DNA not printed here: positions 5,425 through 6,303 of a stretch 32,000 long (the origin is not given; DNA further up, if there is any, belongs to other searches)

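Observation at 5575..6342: Prophage-end two-gene moron: small basic protein translationally coupled to a DT/PARP-like (H-Y-Q) candidate ADP-ribosyltransferase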

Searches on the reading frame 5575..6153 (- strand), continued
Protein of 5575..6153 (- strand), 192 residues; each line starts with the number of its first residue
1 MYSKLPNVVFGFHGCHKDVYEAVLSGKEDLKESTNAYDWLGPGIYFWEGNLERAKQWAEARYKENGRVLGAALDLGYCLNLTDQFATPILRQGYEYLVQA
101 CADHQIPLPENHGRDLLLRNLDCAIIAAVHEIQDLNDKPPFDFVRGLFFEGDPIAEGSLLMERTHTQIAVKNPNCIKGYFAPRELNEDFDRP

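Call 33: find_related_loci(query=A3, collection=genome_contigs, flank=4000)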
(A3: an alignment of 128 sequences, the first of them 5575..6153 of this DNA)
Query A3 (192 aa) in genome_contigs; peptide patterns used: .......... (x = any residue, [..] = any of these).
600 stretches matched a pattern (row limit reached: there are more); 597 encode a relative of the query (tblastn E <= 1e-3); the best 80 are kept; 80 distinct loci.
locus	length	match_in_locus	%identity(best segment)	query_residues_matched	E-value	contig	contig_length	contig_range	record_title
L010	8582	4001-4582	56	1-192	7e-71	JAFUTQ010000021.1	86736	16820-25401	MAG: Lachnospiraceae bacterium isolate RGIG4815 Roe_deer_Reticulum.Co__c148581, whole genome shotgun sequence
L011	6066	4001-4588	53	1-192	3e-70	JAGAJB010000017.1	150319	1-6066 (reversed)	MAG: Clostridia bacterium isolate RGIG8488 Water_deer_Cecum-1__c465, whole genome shotgun sequence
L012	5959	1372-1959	54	1-192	3e-70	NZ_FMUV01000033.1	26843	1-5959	Ruminococcus sp. YE282, whole genome shotgun sequence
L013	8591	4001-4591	52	1-192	2e-64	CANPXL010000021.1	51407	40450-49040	MAG: uncultured Acetatifactor sp. isolate Lapin-004__bin65 genome assembly, contig: Lapin-004__NODE_733_length_51407_cov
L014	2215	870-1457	49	1-192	5e-65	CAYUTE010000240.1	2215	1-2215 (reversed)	MAG TPA_asm: uncultured Eubacteriales bacterium isolate SRP330255_co2_185 genome assembly, contig: k141_2428411, whole g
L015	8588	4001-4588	50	1-192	5e-62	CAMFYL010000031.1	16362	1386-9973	MAG: uncultured Roseburia sp. isolate SRR15725431_bin.21_metaWRAP_v1.3_MAG genome assembly, contig: ERZ10622460.820, who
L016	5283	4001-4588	51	1-192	4e-62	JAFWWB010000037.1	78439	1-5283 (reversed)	MAG: Lachnospiraceae bacterium isolate RGIG6123 Sheep_Omasum.Co__c1538219, whole genome shotgun sequence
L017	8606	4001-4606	48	1-192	7e-62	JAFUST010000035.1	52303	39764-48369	MAG: Prevotella sp. isolate RGIG4792 Roe_deer_Reticulum-3__c78726, whole genome shotgun sequence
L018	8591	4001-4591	51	1-192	1e-61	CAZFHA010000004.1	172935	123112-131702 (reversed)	MAG TPA_asm: uncultured Oscillospiraceae bacterium isolate SRP242652_co2_198 genome assembly, contig: NODE_82_length_172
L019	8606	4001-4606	47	1-192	9e-61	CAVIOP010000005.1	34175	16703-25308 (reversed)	bacterium isolate H07650-L1_cleanbin_000018 genome assembly, contig: Spades_H07650-L1_contig_248, whole genome shotgun s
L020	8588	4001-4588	49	1-192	2e-60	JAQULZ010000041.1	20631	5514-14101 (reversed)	MAG: Victivallaceae bacterium isolate STD1_142 NODE_5778_length_20631_cov_4.577790_Sandtown_D1, whole genome shotgun seq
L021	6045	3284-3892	49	1-192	1e-57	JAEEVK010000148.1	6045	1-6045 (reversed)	MAG: Lachnospiraceae bacterium isolate Tb.RUG.451 NODE_60398_length_6045_cov_0.890166, whole genome shotgun sequence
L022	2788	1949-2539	48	1-192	9e-58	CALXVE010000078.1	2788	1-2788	MAG: uncultured Clostridia bacterium isolate BRZ_NB__bin52 genome assembly, contig: BRZ_NB__NODE_29760_length_2788_cov_2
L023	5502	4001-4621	48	1-192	2e-56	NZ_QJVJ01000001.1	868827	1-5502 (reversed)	Paenibacillus flagellatus strain DXL2 contig1, whole genome shotgun sequence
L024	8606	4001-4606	47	1-187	2e-55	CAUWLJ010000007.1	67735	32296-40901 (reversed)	MAG: uncultured Eisenbergiella sp. isolate SRS10476985__bin131 genome assembly, contig: SRS10476985_NODE_442_length_6773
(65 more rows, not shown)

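Call 37: fold_search(model_id=the predicted structure, library=pdb)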
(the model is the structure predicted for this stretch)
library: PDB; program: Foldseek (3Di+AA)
matches with E <= 10: 220; with E <= 0.001: 0
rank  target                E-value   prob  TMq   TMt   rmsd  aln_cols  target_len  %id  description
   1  4pjv_A                9.3e-03  0.98  0.41  0.25  10.2       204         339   16  Structure of PARP2 catalytic domain bound to inhibitor BMN 673 (released 2014-09-24)
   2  4zzx_A                1.5e-02  0.93  0.39  0.24   8.8       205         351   16  Structure of PARP2 catalytic domain bound to an isoindolinone inhibitor (released 2015-08-12)
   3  4pjv_B                1.6e-02  0.96  0.40  0.25   9.9       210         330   17  Structure of PARP2 catalytic domain bound to inhibitor BMN 673 (released 2014-09-24)
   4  9im8_B                1.8e-02  0.93  0.40  0.23  10.1       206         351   16  Mutated ADP-ribosyltransferase 2 (PARP2) catalytic domain bound to a pyrimidine 2,4-diketone derivative inhibitor (released 2025-07-09)
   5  1gs0_A                1.8e-02  0.87  0.38  0.23   9.2       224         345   15  Crystal structure of the catalytic fragment of murine poly(ADP-ribose) polymerase-2 (released 2002-12-19)
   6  8hlj_B                1.9e-02  0.96  0.41  0.24   8.4       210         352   15  Mutated human ADP-ribosyltransferase 2 (PARP2) catalytic domain bound to Olaparib (AZD2281) (released 2024-05-01)
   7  1gs0_B                2.0e-02  0.90  0.39  0.23   8.0       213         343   14  Crystal structure of the catalytic fragment of murine poly(ADP-ribose) polymerase-2 (released 2002-12-19)
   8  5dsy_B                2.3e-02  0.96  0.42  0.33  10.0       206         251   14  Crystal structure of constitutively active PARP-2 (released 2016-07-27)
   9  4hhy_C                2.4e-02  0.91  0.39  0.23   8.0       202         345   14  Crystal structure of PARP catalytic domain in complex with novel inhibitors (released 2013-03-27)
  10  6kyf                  2.4e-02  0.84  0.35  0.45   7.3       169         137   11  Crystal structure of an anti-CRISPR protein (released 2020-09-23)
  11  8he8_B                2.6e-02  0.93  0.39  0.23   9.7       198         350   15  Human ADP-ribosyltransferase 2 (PARP2) catalytic domain bound to a quinazoline-2,4(1H,3H)-dione inhibitor (released 2023-11-08)
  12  5dsy_D                2.6e-02  0.90  0.39  0.31   9.5       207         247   16  Crystal structure of constitutively active PARP-2 (released 2016-07-27)
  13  8hkn_A                2.8e-02  0.90  0.40  0.23   8.7       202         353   15  Mutated human ADP-ribosyltransferase 2 (PARP2) catalytic domain bound to approved drug Fluzoparib (released 2024-05-01)
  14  6tx3_B                2.8e-02  0.82  0.37  0.29   8.8       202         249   15  HPF1 bound to catalytic fragment of PARP2 (released 2020-02-19)
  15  6nri                  3.6e-02  0.94  0.42  0.35   7.8       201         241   13  Crystal Structure of human PARP-1 ART domain bound to inhibitor UTT83 (released 2019-08-14)
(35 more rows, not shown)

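Call 45: fold_search(model_id=the predicted structure, library=viral)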
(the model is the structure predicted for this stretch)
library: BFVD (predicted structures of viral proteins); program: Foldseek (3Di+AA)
matches with E <= 10: 286; with E <= 0.001: 5
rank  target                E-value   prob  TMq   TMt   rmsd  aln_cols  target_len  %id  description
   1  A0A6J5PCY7            3.6e-06  1.00  0.53  0.12   9.6       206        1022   17  ParB/Sulfiredoxin [uncultured Caudovirales phage]
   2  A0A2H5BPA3            3.1e-04  1.00  0.39  0.49   8.7       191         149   15  ART-PolyVal-like domain-containing protein [Salmonella phage Mutine]
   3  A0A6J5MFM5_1          3.3e-04  1.00  0.37  0.09   9.5       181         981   16  ART-PolyVal-like domain-containing protein [uncultured Caudovirales phage]
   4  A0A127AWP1            6.6e-04  1.00  0.43  0.13  10.0       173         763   15  Uncharacterized protein [Bacillus phage SP-15]
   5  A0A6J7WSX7            7.5e-04  0.97  0.33  0.35  11.5       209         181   13  Uncharacterized protein [uncultured Caudovirales phage]
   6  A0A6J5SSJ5            1.4e-03  0.96  0.39  0.27  10.2       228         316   10  Uncharacterized protein [uncultured Caudovirales phage]
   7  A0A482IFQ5            1.5e-03  0.98  0.27  0.43  16.8       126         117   25  DUF6321 domain-containing protein [Synechococcus phage S-B28]
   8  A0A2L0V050            2.4e-03  0.98  0.40  0.44   9.4       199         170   10  Uncharacterized protein [Agrobacterium phage Atu_ph07]
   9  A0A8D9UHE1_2          3.1e-03  1.00  0.43  0.09   6.8       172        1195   18  PolyVal ADP-ribosyltransferase [Myoviridae sp. ctjz83]
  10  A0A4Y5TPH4            4.6e-03  0.92  0.38  0.40  11.4       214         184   16  Uncharacterized protein [Serratia phage Moabite]
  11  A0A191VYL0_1          7.2e-03  0.90  0.31  0.07   9.7       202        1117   12  VRNAP protein [Roseobacter phage RD-1410W1-01]
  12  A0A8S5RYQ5            9.3e-03  0.66  0.30  0.31  10.1       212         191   12  PolyVal ADP-Ribosyltransferase [Myoviridae sp. ctNQV2]
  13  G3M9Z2                1.2e-02  0.47  0.28  0.29  13.6       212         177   12  Gp251 [Bacillus phage G]
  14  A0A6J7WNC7            1.3e-02  0.95  0.41  0.09   8.2       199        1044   12  LT_GEWL domain containing protein (Fragment) [uncultured Caudovirales phage]
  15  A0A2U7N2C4            1.4e-02  0.93  0.37  0.54   7.7       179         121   12  Uncharacterized protein [Pseudomonas phage PspYZU01]
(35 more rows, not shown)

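Call 67: find_related_loci(query=A3, collection=viral_contigs, flank=5000)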
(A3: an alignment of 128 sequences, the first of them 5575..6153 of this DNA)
Query A3 (192 aa) in viral_contigs; peptide patterns used: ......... (x = any residue, [..] = any of these).
132 stretches matched a pattern; 85 encode a relative of the query (tblastn E <= 1e-3); the best 80 are kept; 80 distinct loci.
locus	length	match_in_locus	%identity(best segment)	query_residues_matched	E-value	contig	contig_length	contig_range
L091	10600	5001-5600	49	1-190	4e-59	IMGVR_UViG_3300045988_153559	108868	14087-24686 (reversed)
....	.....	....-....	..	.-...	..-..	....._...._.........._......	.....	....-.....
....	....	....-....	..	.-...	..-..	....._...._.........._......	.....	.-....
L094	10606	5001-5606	46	1-192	3e-57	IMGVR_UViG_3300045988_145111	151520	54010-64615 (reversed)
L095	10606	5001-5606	46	1-192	3e-57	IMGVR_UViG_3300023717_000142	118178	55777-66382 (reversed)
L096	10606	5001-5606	46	1-192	3e-57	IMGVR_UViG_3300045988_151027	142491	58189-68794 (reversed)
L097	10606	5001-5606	46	1-192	3e-57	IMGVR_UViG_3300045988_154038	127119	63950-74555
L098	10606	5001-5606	46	1-192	3e-57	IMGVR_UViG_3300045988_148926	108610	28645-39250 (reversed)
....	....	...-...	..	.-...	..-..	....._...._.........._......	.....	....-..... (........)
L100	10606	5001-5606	46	1-192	3e-57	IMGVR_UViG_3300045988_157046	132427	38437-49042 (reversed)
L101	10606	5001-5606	46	1-192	3e-57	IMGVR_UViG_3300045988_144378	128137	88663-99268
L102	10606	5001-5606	46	1-192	3e-57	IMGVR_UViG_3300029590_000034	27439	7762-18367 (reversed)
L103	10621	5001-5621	49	1-192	4e-57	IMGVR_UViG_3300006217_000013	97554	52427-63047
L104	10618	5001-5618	46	1-192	4e-56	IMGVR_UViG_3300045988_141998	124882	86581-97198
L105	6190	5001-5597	48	1-192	7e-56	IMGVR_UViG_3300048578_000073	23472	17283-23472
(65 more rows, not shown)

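Call 76: search_protein_families(library=pfam, alignment_id=A6, max_evalue=0.00001)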
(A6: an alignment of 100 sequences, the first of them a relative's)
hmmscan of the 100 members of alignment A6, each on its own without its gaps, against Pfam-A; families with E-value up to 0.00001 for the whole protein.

A. member 1, L010:1318-2619:+ (434 aa): 3 families
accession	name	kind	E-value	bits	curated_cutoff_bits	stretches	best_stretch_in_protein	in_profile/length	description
PF02518.31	HATPase_c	-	2.2e-21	76.8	26.4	1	325-429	1-107/111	Histidine kinase-, DNA gyrase B-, and HSP90-like ATPase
PF00512.31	HisKA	-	6.1e-08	33.1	26.9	1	214-275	2-61/66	His Kinase A (phospho-acceptor) domain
PF14501.12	HATPase_c_5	-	2.1e-06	28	22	0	333-429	13-101/102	GHKL domain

B. families by the number of members that match (of 100 scanned): 91 families (the first 25 are shown)
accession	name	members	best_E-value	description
PF01381.28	HTH_3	3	7e-14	Helix-turn-helix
PF13560.12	HTH_31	3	1.7e-11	Helix-turn-helix domain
PF09820.16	AAA-ATPase_like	2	1.7e-54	Predicted AAA-ATPase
PF13481.12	AAA_25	2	1.2e-24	AAA domain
PF08011.17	PDDEXK_9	2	2.3e-15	PD-(D/E)XK nuclease superfamily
PF00709.27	Adenylsucc_synt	1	5.9e-164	Adenylosuccinate synthetase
PF02719.21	Polysacc_synt_2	1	4.8e-107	Polysaccharide biosynthesis protein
PF03796.21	DnaB_C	1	4.6e-103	DnaB-like helicase C terminal domain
PF00682.25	HMGL-like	1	2.5e-68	HMGL-like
PF00275.25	EPSP_synthase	1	2.5e-64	EPSP synthase (3-phosphoshikimate 1-carboxyvinyltransferase)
PF00158.32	Sigma54_activat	1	2.1e-61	Sigma-54 interaction domain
PF01640.23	Peptidase_C10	1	9e-60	Peptidase C10 family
PF14307.12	Glyco_tran_WbsX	1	2.5e-55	Glycosyltransferase WbsX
PF00106.31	adh_short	1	3.6e-55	short chain dehydrogenase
PF00589.27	Phage_integrase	1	4.6e-48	Phage integrase family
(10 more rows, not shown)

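Call 78: search_protein_families(library=pfam, alignment_id=A7, max_evalue=0.00001)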
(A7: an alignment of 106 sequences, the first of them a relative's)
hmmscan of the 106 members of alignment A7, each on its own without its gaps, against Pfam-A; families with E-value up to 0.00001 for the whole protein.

A. member 1, L010:5368-6603:+ (412 aa): 4 families
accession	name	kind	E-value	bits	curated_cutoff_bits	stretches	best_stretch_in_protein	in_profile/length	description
PF01872.23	RibD_C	-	4e-54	183.9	24.1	1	198-407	1-197/197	RibD C-terminal domain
PF00383.29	dCMP_cyt_deam_1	-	2.2e-21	76.1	25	1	54-150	4-101/102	Cytidine and deoxycytidylate deaminase zinc-binding region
PF14437.12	MafB19-deam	-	6.3e-11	42.8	27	1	54-160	3-110/142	MafB19-like deaminase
PF18785.7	Inv-AAD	-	3.6e-07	30.6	26.5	1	79-174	1-115/129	Invertebrate-AID/APOBEC-deaminase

B. families by the number of members that match (of 106 scanned): 87 families (the first 25 are shown)
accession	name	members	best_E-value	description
PF06114.19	Peptidase_M78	3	2.7e-15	IrrE N-terminal-like domain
PF21247.3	Fic-like_C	2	1.6e-24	Filamentation induced by cAMP protein Fic-like, C-terminal domain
PF01926.29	MMR_HSR1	2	2.5e-23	50S ribosome-binding GTPase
PF04326.19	SLFN_AlbA_2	2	1.3e-17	Schlafen, AlbA_2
PF02421.24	FeoB_N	2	8.7e-11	Ferrous iron transport protein B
PF12997.12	DUF3881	1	1.4e-122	Domain of unknown function, E. rectale Gene description (DUF3881)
PF25594.1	GldB_lipo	1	1.5e-102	Gliding motility protein GldB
PF00202.27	Aminotran_3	1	3.9e-100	Aminotransferase class-III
PF00152.25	tRNA-synt_2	1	4.7e-92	tRNA synthetases class II (D, K and N)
PF10123.14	Mu-like_Pro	1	4.5e-87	Mu-like prophage I protein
PF01715.23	IPPT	1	1.4e-86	IPP transferase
PF05136.18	Phage_portal_2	1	2.1e-85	Phage portal protein, lambda family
PF01583.26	APS_kinase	1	4.2e-69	Adenylylsulphate kinase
PF09861.14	Lar_N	1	2e-66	Lactate racemase N-terminal domain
PF14386.11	DUF4417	1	2.8e-64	Domain of unknown function (DUF4417)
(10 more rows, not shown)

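Call 80: find_encoding_contigs(protein=window:5575-6153:-, flank=3500, max_places=8)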
Protein window:5575-6153:- (192 aa): 23 contigs read that carry it; 8 places shown.
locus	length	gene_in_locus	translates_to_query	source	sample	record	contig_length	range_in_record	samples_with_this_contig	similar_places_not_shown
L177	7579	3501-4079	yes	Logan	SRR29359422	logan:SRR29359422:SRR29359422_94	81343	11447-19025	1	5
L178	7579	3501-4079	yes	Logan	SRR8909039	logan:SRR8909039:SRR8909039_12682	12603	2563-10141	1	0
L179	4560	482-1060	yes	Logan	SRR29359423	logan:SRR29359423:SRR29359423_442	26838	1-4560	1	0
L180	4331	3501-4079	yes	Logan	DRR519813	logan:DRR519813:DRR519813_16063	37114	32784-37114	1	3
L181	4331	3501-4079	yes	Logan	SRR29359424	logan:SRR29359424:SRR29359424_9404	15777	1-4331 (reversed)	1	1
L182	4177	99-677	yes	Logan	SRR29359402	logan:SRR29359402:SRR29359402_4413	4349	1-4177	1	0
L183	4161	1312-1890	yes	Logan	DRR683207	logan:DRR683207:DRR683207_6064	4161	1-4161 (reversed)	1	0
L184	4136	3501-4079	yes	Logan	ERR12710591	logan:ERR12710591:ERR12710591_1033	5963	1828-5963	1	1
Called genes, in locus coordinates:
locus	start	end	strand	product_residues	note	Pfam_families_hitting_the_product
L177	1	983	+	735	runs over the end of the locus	PF05895:DUF859, PF21939:Gp10_C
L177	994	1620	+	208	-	PF02839:CBM_5_12 (faint)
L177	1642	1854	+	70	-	PF16945:Phage_r1t_holin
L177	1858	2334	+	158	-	-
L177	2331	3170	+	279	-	-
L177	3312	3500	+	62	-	-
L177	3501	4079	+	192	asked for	-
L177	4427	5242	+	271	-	PF00005:ABC_tran, PF02463:SMC_N (faint), PF13304:AAA_21 (faint)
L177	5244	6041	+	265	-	PF01458:SUFBD_core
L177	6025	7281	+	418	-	PF00266:Aminotran_5, PF00155:Aminotran_1_2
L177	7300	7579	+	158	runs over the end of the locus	PF01592:NifU_N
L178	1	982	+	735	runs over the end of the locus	PF05895:DUF859, PF21939:Gp10_C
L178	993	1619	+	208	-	PF02839:CBM_5_12 (faint)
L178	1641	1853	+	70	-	PF16945:Phage_r1t_holin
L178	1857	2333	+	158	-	-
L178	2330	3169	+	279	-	-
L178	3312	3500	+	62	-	-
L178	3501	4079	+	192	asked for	-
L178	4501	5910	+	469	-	PF00078:RVT_1, PF08388:GIIM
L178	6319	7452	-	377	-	PF14657:Arm-DNA-bind_4, PF14659:Phage_int_SAM_3 (weak), PF00589:Phage_integrase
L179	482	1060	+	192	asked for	-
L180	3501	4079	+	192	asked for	-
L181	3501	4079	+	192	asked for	-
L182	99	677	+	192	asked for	-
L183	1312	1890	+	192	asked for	-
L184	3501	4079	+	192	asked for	-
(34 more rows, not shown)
